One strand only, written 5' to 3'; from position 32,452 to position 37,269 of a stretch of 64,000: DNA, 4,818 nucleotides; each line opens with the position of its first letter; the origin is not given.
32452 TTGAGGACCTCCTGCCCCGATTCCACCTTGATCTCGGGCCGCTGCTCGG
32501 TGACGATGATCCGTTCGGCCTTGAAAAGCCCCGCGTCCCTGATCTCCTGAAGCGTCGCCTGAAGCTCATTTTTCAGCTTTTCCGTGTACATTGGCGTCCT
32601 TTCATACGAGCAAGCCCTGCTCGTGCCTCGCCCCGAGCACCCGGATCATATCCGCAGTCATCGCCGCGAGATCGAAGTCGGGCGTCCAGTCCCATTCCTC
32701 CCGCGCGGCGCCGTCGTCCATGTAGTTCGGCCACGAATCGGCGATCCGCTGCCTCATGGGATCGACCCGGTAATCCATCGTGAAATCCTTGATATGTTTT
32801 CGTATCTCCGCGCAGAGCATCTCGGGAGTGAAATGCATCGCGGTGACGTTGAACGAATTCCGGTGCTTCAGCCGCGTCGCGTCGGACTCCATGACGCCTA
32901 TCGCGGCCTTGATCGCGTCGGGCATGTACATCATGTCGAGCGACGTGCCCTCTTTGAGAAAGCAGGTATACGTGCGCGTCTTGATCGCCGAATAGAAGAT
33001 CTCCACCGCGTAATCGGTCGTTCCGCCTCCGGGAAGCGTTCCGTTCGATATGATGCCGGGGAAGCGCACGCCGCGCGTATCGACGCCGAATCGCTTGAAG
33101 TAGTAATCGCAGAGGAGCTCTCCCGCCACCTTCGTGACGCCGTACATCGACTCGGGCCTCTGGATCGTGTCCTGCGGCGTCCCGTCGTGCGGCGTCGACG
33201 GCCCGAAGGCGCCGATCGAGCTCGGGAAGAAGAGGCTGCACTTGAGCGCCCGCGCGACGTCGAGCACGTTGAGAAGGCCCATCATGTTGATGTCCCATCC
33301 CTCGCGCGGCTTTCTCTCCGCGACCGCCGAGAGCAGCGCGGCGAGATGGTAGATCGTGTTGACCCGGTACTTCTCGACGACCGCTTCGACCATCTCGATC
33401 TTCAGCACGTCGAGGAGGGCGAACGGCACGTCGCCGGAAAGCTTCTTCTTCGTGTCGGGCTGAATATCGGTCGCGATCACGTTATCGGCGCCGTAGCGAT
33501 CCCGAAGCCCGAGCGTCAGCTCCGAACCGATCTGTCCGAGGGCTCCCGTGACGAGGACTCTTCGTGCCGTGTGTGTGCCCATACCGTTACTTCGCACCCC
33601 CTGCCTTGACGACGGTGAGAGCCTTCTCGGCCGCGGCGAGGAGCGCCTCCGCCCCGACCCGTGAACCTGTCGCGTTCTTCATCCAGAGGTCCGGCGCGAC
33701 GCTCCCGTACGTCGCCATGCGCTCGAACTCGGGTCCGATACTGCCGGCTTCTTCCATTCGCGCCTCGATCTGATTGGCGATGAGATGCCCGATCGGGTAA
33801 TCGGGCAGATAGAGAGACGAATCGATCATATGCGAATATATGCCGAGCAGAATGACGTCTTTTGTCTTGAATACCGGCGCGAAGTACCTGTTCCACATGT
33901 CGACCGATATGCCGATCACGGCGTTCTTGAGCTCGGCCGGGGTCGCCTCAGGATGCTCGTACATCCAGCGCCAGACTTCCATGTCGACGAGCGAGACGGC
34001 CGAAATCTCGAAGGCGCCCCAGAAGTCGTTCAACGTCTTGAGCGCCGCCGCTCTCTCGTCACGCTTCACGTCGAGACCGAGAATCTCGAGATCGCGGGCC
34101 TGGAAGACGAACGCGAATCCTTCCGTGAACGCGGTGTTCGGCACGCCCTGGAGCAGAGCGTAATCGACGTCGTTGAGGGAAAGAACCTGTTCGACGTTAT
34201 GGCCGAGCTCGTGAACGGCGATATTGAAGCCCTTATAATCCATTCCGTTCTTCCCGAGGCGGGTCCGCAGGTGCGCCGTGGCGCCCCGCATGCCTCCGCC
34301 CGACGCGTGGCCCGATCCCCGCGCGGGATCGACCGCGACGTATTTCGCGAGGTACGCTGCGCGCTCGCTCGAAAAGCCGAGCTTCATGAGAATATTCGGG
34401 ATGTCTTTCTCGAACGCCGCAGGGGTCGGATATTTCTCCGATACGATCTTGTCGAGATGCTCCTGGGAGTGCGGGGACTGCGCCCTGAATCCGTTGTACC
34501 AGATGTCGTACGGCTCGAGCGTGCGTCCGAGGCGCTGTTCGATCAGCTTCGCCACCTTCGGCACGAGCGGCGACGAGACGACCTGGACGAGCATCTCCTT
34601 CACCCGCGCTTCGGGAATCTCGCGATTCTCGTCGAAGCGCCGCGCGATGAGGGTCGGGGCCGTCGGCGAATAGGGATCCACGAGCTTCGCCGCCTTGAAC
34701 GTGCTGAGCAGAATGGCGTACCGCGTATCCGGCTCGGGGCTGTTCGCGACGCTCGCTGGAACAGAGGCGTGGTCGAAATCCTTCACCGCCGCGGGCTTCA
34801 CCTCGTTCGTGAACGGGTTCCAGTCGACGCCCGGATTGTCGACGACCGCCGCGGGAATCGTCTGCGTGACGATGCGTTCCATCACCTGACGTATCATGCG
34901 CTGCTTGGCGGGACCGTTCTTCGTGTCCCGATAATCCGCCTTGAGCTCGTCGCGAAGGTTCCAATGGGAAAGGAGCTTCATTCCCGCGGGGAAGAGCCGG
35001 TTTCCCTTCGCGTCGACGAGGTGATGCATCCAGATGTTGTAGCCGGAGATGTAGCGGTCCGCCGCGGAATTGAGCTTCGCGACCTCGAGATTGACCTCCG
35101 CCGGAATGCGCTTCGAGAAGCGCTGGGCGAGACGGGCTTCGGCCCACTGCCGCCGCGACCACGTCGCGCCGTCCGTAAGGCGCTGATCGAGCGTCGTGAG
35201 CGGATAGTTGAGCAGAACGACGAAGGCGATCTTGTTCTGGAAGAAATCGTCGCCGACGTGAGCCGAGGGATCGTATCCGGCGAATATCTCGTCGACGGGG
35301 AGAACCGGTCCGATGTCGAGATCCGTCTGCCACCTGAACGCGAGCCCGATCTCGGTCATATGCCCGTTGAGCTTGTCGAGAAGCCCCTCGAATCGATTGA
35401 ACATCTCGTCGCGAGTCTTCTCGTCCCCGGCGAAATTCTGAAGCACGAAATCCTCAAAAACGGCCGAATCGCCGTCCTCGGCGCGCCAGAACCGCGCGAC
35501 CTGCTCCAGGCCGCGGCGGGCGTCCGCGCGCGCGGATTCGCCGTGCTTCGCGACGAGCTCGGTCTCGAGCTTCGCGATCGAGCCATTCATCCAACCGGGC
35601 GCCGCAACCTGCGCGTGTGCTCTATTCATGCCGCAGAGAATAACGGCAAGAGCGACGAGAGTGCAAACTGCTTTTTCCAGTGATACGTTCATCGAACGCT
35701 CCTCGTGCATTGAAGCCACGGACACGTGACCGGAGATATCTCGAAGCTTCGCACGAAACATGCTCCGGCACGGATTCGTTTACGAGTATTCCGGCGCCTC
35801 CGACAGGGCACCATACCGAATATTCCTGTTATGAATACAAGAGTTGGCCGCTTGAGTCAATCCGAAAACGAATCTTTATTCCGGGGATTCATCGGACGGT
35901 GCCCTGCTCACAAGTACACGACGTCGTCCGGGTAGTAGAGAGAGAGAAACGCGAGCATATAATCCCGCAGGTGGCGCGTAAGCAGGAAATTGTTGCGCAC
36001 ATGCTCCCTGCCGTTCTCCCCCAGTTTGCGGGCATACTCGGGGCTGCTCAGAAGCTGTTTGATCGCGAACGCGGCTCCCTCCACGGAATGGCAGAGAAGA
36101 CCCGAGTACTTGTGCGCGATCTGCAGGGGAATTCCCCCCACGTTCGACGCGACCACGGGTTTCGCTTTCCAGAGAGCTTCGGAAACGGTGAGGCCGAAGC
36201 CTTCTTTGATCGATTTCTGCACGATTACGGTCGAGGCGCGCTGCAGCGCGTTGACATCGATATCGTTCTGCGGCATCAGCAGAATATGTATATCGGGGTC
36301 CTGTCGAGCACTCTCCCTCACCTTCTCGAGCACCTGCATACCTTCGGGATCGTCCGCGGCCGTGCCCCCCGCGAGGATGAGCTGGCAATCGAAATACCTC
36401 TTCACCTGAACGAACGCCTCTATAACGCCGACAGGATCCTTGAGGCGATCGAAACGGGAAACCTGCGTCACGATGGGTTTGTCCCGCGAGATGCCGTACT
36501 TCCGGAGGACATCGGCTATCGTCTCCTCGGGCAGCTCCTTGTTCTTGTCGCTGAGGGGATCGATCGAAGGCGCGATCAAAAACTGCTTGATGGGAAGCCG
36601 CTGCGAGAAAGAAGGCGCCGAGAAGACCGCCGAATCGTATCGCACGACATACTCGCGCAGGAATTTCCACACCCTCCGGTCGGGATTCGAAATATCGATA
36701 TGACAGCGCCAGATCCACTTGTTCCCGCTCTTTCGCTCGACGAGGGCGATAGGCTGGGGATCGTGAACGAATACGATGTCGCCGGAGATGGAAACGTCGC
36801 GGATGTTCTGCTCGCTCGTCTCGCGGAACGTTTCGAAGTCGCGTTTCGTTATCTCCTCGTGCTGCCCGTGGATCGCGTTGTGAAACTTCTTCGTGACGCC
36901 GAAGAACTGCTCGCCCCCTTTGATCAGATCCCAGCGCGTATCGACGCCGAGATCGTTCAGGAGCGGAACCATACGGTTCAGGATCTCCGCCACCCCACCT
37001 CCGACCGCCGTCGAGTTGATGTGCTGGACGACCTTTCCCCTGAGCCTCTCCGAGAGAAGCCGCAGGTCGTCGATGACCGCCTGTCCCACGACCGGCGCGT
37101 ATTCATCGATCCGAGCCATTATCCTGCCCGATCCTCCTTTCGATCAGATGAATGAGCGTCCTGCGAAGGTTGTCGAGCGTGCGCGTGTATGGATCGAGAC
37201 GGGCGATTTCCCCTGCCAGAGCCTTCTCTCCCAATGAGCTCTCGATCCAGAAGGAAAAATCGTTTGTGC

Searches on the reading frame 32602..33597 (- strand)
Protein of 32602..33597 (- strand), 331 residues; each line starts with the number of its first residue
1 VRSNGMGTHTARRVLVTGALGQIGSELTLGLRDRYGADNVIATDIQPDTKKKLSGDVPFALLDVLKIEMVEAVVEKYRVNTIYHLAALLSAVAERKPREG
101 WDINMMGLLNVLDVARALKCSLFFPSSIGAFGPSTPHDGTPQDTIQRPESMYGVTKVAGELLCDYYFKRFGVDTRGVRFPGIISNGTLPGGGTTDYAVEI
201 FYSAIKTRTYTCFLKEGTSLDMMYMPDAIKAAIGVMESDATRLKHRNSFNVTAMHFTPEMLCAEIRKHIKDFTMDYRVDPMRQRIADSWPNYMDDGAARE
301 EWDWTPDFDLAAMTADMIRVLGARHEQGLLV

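Call 19: search_protein_families(library=ncbifam, max_evalue=0.00001, proteins=[window:32602-33597:-])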
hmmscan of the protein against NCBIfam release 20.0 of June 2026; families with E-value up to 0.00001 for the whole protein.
window:32602-33597:- (331 aa): 11 families
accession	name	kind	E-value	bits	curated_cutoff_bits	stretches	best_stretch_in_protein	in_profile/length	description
NF043036.1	ErythonDh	equivalog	1.1e-29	103.7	325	1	13-299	2-299/321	D-erythronate dehydrogenase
TIGR01179.1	galE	equivalog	2.2e-11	43.2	262.3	1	13-162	1-155/332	UDP-glucose 4-epimerase GalE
TIGR02197.1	heptose_epim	equivalog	1.1e-10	41.2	274.6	1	14-162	1-148/316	ADP-glyceromanno-heptose 6-epimerase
NF041293.1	G6PDh_Azf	equivalog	4.6e-09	36.1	400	1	12-179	3-179/252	NAD-dependent glucose-6-phosphate dehydrogenase Azf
TIGR01214.1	rmlD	equivalog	2.3e-08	33.5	224.05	1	13-168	1-140/285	dTDP-4-dehydrorhamnose reductase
NF011728.1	PRK15181.1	equivalog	2.8e-08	33.1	760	1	78-237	90-250/348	Vi polysaccharide biosynthesis UDP-N-acetylglucosaminuronic acid C-4 epimerase TviC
TIGR02622.1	CDP_4_6_dhtase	equivalog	4.5e-08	32.6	278.45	1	10-119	3-119/352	CDP-glucose 4,6-dehydratase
TIGR04180.1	EDH_00030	hypoth_equivalog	3.3e-07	29.7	475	1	14-177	1-170/297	NAD-dependent 4,6-dehydratase LegB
TIGR01746.1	Thioester-redct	subfamily_domain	5.3e-07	29.2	213.35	1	78-288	88-299/371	thioester reductase domain-containing protein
TIGR01181.1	dTDP_gluc_dehyt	equivalog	7.6e-07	28.5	365.1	1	13-175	1-174/321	dTDP-glucose 4,6-dehydratase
NF007956.0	PRK10675.1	subfamily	1.6e-06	27.5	394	1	13-160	2-157/338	UDP-glucose 4-epimerase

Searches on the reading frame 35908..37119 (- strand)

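Call 20: search_protein_families(library=ncbifam, max_evalue=0.00001, proteins=[window:35908-37119:-])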
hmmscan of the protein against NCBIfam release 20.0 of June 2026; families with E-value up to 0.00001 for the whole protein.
window:35908-37119:- (403 aa): 14 families
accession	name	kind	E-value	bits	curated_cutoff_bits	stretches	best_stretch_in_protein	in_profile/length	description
NF041139.1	TreT_Thcocales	equivalog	6e-111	371.2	775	1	3-390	13-408/412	trehalose synthase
TIGR03999.1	thiol_BshA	equivalog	2.8e-22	79.2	273.7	1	201-389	186-368/375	N-acetyl-alpha-D-glucosaminyl L-malate synthase BshA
TIGR02149.1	glgA_Coryne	subfamily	4.1e-22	78.8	302.4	1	199-378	189-374/391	glycogen synthase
TIGR03088.1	stp2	hypoth_equivalog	9e-18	64.4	409.05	1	202-389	182-368/374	TIGR03088 family PEP-CTERM/XrtA system glycosyltransferase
TIGR03449.1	mycothiol_MshA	equivalog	3.5e-17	62.4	462.5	1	197-376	204-386/406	D-inositol-3-phosphate glycosyltransferase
NF038295.1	EPS_HpsP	equivalog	2.5e-14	53.1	550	1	200-379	194-372/388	hormogonium polysaccharide biosynthesis glycosyltransferase HpsP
TIGR04047.1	MSMEG_0565_glyc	hypoth_equivalog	3.7e-13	49.3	259.85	1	206-355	186-337/373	MSMEG_0565 family glycosyltransferase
NF041876.1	EPS_EpsE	equivalog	6.2e-13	48.8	400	1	220-381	220-383/389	exopolysaccharide biosynthesis GT4 family glycosyltransferase EpsE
TIGR02472.1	sucr_P_syn_N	equivalog_domain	9.8e-11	41.1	576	1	178-388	210-435/439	sucrose-phosphate synthase, putative, glycosyltransferase domain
NF038229.1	Glyco4_Geo_Pelo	equivalog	9.9e-11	41.2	400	1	241-387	189-329/338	GPMC system family 4 glycosyltransferase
TIGR02470.1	sucr_synth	equivalog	1.8e-07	29.7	810.4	1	211-354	547-702/784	sucrose synthase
NF053787.1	GlcN_PG_synth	equivalog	2.4e-07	29.9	480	1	287-385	253-350/361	N-acetylglucosaminyl phosphatidylglycerol synthase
NF038298.1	EPS_HpsO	equivalog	5.3e-07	28.8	575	1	200-378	187-371/388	hormogonium polysaccharide biosynthesis glycosyltransferase HpsO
NF047684.1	TeichurnBiosyTuaC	equivalog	6.2e-07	28.7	550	1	197-381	202-376/391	teichuronic acid biosynthesis protein TuaC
